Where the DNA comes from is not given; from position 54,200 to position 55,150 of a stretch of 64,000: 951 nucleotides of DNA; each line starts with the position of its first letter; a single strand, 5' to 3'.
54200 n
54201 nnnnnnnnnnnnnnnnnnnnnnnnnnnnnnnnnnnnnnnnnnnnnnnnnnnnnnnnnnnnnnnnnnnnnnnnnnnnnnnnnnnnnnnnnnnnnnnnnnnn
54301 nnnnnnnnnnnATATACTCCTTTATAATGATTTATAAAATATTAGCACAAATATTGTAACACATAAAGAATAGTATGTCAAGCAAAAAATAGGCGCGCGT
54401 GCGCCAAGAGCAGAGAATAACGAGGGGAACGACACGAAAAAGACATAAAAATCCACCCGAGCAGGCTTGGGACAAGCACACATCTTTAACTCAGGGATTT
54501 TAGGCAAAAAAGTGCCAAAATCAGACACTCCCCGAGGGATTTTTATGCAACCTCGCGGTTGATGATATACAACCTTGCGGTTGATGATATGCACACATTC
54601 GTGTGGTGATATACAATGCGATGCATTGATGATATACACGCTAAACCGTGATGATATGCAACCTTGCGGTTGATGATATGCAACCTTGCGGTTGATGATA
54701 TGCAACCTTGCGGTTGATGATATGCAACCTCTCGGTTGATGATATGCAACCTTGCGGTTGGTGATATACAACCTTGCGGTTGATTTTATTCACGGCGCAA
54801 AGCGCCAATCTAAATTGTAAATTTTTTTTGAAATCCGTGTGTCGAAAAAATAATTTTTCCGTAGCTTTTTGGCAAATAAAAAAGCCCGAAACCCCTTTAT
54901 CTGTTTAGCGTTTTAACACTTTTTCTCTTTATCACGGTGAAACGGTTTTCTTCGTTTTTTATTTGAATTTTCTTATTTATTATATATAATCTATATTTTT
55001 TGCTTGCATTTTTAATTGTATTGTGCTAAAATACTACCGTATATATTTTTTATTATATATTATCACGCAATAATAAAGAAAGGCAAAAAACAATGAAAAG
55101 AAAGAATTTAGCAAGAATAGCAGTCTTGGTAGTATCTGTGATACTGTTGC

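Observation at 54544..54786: Tandem array of 11 units with a 22-nt period: conserved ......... linker plus a hairpin whose stem sequence varies with compensatory changes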

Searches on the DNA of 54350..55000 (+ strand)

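Call 36: search_dna_similar(query=window:54500-54830:+, collection=plasmids, mode=distant, max_evalue=0.001)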
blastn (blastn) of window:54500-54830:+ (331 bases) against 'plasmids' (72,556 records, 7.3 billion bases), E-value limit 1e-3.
No match.

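Call 41: search_rna_families(source=window, start=54350, end=55000, threshold=evalue, max_evalue=1)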
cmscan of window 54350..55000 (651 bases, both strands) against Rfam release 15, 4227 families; matches with E-value up to 1: 2.
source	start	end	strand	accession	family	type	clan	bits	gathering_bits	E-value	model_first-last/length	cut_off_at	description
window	54649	54728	+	RF01706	Gut-1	Gene; sRNA;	-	23.4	50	0.037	1-77/77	no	Gut-1 RNA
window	54560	54640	+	RF01706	Gut-1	Gene; sRNA;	-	22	50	0.086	1-77/77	no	Gut-1 RNA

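Call 42: search_rna_families(source=window, start=54500, end=54830, threshold=evalue, max_evalue=5, show_alignments=4)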
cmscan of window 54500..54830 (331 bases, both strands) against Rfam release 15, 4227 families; matches with E-value up to 5: 5.
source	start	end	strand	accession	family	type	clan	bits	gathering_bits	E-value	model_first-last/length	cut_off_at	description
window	54649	54728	+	RF01706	Gut-1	Gene; sRNA;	-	23.4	50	0.019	1-77/77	no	Gut-1 RNA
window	54560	54640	+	RF01706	Gut-1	Gene; sRNA;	-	22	50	0.044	1-77/77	no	Gut-1 RNA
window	54688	54741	+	RF01127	sR42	Gene; snRNA; snoRNA; CD-box;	-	13.7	38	0.57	1-63/63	no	Small nucleolar RNA sR42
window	54622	54675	+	RF01149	sR10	Gene; snRNA; snoRNA; CD-box;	-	12.7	45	0.7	1-54/54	no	Small nucleolar RNA sR10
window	54617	54675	+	RF01152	sR1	Gene; snRNA; snoRNA; CD-box;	-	10.2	45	2.9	1-57/57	no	Small nucleolar RNA sR1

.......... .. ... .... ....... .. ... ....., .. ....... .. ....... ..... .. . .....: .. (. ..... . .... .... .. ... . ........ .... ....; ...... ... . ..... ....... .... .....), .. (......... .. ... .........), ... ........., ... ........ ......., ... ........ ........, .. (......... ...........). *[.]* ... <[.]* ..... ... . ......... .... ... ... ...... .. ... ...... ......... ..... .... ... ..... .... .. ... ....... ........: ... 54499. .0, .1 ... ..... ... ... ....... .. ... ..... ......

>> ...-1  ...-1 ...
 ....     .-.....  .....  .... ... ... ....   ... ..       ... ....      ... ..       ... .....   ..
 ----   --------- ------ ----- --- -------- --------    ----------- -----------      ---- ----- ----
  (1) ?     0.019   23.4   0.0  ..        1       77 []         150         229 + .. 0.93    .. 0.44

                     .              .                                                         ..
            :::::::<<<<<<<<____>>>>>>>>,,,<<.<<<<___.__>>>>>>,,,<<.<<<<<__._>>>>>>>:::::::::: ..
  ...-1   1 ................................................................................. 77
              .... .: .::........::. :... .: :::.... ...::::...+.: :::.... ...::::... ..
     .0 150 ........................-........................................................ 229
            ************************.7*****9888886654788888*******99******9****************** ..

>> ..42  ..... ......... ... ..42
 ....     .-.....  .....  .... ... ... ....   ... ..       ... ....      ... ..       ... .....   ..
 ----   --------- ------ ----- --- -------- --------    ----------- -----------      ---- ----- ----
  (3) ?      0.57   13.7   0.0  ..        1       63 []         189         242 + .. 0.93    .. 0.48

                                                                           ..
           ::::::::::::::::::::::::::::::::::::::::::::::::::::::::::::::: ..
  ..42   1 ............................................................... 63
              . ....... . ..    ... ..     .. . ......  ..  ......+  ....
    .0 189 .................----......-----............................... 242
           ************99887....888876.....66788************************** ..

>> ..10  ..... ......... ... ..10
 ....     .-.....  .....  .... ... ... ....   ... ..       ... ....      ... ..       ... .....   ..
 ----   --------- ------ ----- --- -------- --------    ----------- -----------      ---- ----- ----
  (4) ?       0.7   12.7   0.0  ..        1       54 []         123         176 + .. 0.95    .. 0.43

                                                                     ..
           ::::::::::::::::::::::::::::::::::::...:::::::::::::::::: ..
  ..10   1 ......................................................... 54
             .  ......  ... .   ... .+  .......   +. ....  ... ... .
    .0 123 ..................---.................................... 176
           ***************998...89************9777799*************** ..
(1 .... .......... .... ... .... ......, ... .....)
